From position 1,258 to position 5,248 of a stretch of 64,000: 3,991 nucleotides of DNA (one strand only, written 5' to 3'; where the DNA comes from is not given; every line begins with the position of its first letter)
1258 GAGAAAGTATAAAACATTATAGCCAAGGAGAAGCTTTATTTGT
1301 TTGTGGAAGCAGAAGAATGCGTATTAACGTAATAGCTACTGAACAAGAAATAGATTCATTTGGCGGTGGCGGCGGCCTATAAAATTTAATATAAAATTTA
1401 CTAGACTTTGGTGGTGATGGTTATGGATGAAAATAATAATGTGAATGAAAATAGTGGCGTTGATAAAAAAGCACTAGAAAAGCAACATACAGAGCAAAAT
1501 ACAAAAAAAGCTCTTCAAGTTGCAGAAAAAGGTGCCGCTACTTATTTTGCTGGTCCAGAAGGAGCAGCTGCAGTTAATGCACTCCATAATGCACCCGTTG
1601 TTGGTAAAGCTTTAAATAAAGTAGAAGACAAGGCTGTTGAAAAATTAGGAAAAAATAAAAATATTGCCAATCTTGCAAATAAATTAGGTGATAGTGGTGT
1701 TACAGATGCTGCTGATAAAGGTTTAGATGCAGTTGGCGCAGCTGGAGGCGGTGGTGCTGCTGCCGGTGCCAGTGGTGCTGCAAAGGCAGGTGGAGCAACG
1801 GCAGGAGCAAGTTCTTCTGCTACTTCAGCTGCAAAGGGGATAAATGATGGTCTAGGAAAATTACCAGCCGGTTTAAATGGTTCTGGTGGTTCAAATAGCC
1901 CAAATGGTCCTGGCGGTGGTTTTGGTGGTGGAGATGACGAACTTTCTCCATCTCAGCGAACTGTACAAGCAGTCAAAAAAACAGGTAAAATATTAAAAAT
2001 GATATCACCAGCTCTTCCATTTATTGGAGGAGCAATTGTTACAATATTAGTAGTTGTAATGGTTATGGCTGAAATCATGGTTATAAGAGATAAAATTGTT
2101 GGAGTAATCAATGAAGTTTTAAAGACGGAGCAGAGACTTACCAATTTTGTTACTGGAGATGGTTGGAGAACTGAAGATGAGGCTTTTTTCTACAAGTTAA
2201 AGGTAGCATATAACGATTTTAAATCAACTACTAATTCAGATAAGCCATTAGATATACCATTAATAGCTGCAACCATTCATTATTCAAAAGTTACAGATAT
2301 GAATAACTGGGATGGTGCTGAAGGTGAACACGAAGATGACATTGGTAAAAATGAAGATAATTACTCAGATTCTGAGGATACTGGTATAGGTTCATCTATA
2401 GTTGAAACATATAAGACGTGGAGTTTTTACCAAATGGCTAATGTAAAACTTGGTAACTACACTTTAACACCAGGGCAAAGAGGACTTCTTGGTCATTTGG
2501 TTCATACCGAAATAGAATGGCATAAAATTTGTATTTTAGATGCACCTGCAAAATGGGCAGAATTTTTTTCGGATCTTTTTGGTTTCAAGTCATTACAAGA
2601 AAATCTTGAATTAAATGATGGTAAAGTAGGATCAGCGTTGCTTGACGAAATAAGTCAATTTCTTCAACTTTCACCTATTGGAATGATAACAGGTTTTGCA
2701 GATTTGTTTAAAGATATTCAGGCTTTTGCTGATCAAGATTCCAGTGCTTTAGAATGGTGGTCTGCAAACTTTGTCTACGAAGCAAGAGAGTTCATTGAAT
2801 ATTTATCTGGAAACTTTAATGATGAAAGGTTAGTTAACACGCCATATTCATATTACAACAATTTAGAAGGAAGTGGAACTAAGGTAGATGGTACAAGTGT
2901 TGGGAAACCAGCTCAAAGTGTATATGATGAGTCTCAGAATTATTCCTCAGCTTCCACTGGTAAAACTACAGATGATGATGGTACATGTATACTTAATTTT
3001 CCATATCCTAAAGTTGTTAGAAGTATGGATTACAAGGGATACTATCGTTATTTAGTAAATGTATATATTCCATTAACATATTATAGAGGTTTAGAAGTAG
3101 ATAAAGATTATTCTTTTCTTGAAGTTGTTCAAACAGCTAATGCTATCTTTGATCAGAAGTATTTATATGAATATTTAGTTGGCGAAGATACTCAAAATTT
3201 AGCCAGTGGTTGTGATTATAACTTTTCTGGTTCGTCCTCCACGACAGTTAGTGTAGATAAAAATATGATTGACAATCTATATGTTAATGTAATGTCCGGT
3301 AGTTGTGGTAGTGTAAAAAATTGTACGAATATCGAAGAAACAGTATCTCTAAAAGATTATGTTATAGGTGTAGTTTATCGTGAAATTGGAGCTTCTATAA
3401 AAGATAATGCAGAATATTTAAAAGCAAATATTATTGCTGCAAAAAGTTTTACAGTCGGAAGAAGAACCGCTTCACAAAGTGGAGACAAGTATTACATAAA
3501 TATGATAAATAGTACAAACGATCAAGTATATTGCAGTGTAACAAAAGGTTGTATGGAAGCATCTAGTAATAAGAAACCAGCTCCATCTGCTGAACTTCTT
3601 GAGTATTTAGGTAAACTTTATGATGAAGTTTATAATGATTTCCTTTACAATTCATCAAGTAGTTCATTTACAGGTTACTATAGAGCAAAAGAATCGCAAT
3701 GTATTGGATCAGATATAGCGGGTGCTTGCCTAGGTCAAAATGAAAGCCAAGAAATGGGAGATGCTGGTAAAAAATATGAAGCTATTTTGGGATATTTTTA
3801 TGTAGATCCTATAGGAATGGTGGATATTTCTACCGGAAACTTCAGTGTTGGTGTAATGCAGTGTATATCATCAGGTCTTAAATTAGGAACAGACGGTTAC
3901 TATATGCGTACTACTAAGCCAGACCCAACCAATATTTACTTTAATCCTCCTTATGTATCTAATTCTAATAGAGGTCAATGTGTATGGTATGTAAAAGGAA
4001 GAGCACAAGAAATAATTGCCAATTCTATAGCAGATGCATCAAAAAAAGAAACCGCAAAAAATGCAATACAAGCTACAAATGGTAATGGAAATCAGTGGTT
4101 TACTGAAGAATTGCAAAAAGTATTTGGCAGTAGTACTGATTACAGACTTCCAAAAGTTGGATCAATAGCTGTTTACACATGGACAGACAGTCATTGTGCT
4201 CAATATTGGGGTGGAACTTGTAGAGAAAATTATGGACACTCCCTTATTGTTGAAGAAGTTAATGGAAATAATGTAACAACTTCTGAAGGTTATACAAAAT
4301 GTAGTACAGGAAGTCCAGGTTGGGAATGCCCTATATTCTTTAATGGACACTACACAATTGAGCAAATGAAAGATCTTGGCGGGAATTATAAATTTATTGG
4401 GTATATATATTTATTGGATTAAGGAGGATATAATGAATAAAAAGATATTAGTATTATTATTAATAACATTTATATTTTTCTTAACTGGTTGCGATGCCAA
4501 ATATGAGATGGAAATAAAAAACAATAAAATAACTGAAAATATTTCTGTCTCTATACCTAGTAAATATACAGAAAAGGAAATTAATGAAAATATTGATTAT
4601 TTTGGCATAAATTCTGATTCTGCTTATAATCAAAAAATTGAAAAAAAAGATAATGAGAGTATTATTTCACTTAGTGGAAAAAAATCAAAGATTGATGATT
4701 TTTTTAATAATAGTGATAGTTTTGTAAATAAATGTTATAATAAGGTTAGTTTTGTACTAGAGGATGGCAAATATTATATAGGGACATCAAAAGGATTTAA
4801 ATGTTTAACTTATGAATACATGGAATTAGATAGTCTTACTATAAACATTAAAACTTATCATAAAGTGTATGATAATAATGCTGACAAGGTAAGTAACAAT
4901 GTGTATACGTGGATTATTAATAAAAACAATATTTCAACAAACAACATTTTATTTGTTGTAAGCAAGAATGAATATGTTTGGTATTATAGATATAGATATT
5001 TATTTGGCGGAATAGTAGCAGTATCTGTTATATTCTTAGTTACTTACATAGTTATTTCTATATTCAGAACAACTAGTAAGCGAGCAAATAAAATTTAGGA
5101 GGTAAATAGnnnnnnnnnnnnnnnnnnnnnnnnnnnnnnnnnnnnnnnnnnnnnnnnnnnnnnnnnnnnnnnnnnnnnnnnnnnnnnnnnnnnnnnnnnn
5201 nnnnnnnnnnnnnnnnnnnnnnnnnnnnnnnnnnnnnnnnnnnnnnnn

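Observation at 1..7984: Conjugative T4SS module ends directly against core genes with no recombinase in view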

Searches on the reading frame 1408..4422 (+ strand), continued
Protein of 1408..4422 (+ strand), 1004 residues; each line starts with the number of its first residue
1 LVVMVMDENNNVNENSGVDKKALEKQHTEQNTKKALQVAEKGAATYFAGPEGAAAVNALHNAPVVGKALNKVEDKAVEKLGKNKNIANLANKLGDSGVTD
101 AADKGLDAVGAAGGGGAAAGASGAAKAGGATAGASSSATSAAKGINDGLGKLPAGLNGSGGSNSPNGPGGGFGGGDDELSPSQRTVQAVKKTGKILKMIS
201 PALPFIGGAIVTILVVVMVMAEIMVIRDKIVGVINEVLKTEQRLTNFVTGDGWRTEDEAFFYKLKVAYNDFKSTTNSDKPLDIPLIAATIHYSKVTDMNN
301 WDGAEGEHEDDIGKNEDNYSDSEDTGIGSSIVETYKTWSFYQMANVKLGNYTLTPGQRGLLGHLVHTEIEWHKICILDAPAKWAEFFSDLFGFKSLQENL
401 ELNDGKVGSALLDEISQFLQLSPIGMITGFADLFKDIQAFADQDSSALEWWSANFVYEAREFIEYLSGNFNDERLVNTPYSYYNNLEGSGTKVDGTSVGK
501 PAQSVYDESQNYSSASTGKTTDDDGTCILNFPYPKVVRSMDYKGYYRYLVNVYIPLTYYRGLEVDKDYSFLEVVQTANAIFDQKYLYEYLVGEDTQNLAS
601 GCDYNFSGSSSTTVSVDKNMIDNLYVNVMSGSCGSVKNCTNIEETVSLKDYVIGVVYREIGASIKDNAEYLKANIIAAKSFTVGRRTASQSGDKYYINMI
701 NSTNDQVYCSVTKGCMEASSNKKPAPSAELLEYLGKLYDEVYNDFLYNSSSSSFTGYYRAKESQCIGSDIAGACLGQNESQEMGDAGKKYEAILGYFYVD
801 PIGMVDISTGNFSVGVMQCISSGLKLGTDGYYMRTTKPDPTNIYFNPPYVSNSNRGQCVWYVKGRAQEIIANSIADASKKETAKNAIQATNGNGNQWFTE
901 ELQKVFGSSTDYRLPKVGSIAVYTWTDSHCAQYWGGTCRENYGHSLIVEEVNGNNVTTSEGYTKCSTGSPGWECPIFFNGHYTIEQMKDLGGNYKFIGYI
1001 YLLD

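Call 93: search_protein_families(library=pfam, alignment_id=A5, max_evalue=0.00001)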
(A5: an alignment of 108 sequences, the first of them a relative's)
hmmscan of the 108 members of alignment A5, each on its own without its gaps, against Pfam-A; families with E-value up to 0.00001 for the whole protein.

A. member 1, L003:18122-19285:+ (388 aa): 0 families

B. families by the number of members that match (of 108 scanned): 106 families (the first 25 are shown)
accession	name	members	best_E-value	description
PF01551.29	Peptidase_M23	3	1.2e-20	Peptidase family M23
PF13529.12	Peptidase_C39_2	3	4.3e-19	Peptidase_C39 like family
PF01018.28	GTP1_OBG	2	2.4e-55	GTP1/OBG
PF01943.22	Polysacc_synt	2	7.1e-38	Polysaccharide biosynthesis protein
PF06250.17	YhcG_C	2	9.1e-36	YhcG PDDEXK nuclease domain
PF01183.26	Glyco_hydro_25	2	7.7e-28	Glycosyl hydrolases family 25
PF03118.21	RNA_pol_A_CTD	2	2.3e-27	Bacterial RNA polymerase, alpha chain C terminal domain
PF01926.29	MMR_HSR1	2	7.3e-27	50S ribosome-binding GTPase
PF17761.7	DUF1016_N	2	3.9e-24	DUF1016 N-terminal domain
PF01193.29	RNA_pol_L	2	1.4e-22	RNA polymerase Rpb3/Rpb11 dimerisation domain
PF01145.31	Band_7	2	4.3e-18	SPFH domain / Band 7 family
PF02421.24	FeoB_N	2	1e-13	Ferrous iron transport protein B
PF12784.13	PDDEXK_2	2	2e-10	PD-(D/E)XK nuclease family transposase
PF00171.27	Aldedh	1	1.2e-151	Aldehyde dehydrogenase family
PF00871.23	Acetate_kinase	1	1.3e-141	Acetokinase family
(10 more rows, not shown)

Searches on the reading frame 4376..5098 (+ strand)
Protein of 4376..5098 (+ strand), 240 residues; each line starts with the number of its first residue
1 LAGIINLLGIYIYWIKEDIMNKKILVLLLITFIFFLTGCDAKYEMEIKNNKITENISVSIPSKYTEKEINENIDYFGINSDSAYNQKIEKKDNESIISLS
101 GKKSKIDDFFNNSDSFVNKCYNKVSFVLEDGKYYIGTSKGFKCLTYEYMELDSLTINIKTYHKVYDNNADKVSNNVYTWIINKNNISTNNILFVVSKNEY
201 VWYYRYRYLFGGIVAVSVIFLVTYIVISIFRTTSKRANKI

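Call 5: search_protein_families(library=pfam, proteins=[window:4376-5098:+])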
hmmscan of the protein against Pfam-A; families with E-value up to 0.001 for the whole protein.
window:4376-5098:+ (240 aa): 0 families

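Call 6: search_protein_families(library=ncbifam, proteins=[window:4376-5098:+])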
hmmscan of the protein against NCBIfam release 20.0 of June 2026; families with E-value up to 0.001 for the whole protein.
window:4376-5098:+ (240 aa): 0 families

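Call 35: search_protein_families(library=ncbifam, max_evalue=0.05, proteins=[window:4433-5098:+])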
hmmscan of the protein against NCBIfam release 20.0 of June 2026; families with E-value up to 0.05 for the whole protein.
window:4433-5098:+ (221 aa): 5 families
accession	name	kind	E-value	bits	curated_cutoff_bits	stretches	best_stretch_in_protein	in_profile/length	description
NF045617.1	mostly_LP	subfamily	0.0021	18.1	43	1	8-76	3-70/119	putative T6SS immunity periplasmic lipoprotein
NF038215.1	acineto_lipo_PV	hypoth_equivalog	0.0043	16.8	33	1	3-27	1-25/55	NF038215 family lipoprotein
NF041193.1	lipo_SP0191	subfamily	0.013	15.5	75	1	3-50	2-48/190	SP0191 family lipoprotein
NF033216.1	lipo_YgdI_YgdR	subfamily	0.014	15.3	42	0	3-31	2-30/71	YgdI/YgdR family lipoprotein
TIGR02747.1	TraV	equivalog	0.019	15.7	44.75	1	3-49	1-48/145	type IV conjugative transfer system lipoprotein TraV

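Call 52: find_homologous_proteins(query=window:4433-5095:+, max_evalue=0.00001)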
Query window:4433-5095:+ (221 aa): 25 proteins with E <= 0.00001 among 445 candidates.
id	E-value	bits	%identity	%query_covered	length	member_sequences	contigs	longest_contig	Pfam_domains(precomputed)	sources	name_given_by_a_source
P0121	1.1e-134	465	100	100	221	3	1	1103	-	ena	-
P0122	6.7e-128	443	94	100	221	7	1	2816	-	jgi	jgi:hypothetical protein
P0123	4.7e-122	423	89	100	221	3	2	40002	-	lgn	-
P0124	9.9e-121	419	87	100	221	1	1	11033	-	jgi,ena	-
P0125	4.9e-119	414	87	100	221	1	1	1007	-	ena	-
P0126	2.2e-113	395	83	100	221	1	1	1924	-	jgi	-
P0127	5.3e-106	371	75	100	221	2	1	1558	-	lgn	-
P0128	1.3e-102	360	75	100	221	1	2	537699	-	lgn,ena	-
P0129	2.2e-102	359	74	100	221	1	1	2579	-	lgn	-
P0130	4.7e-102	358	72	100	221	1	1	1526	-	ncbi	-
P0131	2.6e-99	349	72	100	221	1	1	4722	-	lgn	-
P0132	4.2e-99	349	71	100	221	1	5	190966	-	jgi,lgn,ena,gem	-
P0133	1.1e-94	334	67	100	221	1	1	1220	-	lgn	-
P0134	7.8e-90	318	66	100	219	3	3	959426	-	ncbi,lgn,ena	-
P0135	1.4e-88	314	65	100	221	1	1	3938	-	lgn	-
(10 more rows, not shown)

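Call 54: find_encoding_contigs(protein=P0128, flank=10000, max_places=1)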
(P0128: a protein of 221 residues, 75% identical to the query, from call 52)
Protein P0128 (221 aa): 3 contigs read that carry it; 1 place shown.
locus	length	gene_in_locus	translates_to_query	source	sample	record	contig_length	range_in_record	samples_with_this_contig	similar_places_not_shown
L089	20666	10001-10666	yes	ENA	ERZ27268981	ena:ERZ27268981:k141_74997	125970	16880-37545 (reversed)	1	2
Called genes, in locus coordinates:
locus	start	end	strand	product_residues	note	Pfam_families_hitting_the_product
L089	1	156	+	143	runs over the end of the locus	-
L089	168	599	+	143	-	-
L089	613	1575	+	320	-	-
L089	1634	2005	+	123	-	-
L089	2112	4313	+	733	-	-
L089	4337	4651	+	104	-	-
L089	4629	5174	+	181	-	PF26593:TraC-like (weak)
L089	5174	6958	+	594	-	PF01580:FtsK_SpoIIIE (faint), PF12846:AAA_10 (weak), PF19044:P-loop_TraG, PF01935:DUF87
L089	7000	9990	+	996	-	PF08486:SpoIID (weak), PF05257:CHAP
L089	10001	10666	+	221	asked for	-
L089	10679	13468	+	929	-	PF02534:T4SS-DNA_transf, PF10412:TrwB_AAD_bind, PF12696:TraG-D_C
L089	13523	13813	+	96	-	PF00581:Rhodanese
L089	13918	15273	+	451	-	-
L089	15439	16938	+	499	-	PF01676:Metalloenzyme, PF06415:iPGM_N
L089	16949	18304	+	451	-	PF19789:DUF6273 (weak)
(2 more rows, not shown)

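Call 55: find_encoding_contigs(protein=P0134, flank=10000, max_places=1)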
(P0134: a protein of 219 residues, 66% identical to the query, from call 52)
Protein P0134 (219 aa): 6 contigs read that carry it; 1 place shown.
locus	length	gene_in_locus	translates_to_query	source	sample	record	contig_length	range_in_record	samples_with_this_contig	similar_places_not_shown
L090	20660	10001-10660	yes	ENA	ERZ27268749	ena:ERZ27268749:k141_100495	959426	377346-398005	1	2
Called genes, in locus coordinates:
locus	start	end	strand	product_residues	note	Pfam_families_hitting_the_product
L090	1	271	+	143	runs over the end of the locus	-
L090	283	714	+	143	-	-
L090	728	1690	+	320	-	-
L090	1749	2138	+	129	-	-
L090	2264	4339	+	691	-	-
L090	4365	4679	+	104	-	-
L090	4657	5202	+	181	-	PF26593:TraC-like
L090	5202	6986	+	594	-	PF01580:FtsK_SpoIIIE (faint), PF12846:AAA_10 (weak), PF19044:P-loop_TraG, PF01935:DUF87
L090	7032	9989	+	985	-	PF08486:SpoIID, PF05257:CHAP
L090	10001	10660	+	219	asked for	-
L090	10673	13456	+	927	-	PF02534:T4SS-DNA_transf, PF10412:TrwB_AAD_bind, PF12696:TraG-D_C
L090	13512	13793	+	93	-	PF00581:Rhodanese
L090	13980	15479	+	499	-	PF01676:Metalloenzyme, PF06415:iPGM_N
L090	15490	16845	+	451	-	PF19789:DUF6273 (faint)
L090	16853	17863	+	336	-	PF09992:NAGPA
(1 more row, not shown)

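Call 66: predict_structure(alignment_id=A3)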
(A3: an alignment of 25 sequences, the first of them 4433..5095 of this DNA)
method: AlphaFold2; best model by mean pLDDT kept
length: 221 residues; sequences in the alignment: 25
mean_pLDDT: 79.5   pTM: 0.69
mean pLDDT of the five models: 79.5, 78.7, 78.4, 78.0, 76.8
residues with pLDDT >= 90: 54; 70-90: 121; 50-70: 41; < 50: 5
segments of 3 or more residues with pLDDT < 50: 15-17
pLDDT, mean of each block of 10 residues (from residue 1): 66 54 86 84 75 65 74 79 81 74 88 91 69 85 93 93 90 92 72 84 90 67 47
secondary structure, 60 per line:
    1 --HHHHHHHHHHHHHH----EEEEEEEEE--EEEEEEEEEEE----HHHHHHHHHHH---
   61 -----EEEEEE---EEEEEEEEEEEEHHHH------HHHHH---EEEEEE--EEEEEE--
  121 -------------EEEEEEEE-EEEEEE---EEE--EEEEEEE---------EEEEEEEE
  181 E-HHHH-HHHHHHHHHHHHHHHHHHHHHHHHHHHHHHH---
elements in order: H3-16 E21-29 E32-42 H47-57 E66-71 E75-86 H87-90 H97-101 E105-110 E113-118 E134-141 E143-148 E152-154 E157-163 E173-181 H183-186 H188-218
